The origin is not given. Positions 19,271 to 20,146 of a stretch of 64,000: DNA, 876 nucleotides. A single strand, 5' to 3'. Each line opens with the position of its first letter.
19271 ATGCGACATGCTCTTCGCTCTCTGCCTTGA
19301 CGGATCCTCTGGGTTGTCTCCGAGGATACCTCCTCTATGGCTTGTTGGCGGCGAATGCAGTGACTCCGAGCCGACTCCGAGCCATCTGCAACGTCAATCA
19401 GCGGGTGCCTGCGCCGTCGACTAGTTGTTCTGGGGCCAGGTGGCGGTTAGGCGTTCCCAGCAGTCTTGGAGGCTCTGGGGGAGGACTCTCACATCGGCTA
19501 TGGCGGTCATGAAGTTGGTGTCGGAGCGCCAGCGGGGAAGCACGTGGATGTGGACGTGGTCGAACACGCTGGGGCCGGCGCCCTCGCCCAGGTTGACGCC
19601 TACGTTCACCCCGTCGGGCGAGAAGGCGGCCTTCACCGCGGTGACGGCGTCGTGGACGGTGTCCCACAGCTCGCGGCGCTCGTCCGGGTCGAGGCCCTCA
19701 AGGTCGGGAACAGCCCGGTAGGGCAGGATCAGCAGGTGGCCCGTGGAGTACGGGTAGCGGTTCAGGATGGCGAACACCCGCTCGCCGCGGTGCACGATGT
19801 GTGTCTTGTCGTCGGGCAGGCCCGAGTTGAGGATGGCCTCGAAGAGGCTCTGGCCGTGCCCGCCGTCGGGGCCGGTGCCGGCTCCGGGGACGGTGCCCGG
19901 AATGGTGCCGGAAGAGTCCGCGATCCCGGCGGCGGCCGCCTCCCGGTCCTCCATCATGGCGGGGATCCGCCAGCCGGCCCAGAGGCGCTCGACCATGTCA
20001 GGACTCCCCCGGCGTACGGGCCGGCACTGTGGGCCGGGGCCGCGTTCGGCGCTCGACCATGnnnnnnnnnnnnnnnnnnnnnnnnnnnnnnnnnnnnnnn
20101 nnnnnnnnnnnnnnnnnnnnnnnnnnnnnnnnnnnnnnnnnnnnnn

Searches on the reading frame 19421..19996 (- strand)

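Call 3: search_protein_families(library=pfam, proteins=[window:19421-19996:-], max_evalue=0.01)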
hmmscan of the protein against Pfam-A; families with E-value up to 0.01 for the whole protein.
window:19421-19996:- (191 aa): 2 families
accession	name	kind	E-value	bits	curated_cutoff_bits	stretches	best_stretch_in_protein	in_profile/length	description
PF01230.28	HIT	-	1.1e-18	68.2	21.5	1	64-155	5-95/98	HIT domain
PF11969.13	DcpS_C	-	1.1e-07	32.8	24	1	63-153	12-100/114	Scavenger mRNA decapping enzyme C-term binding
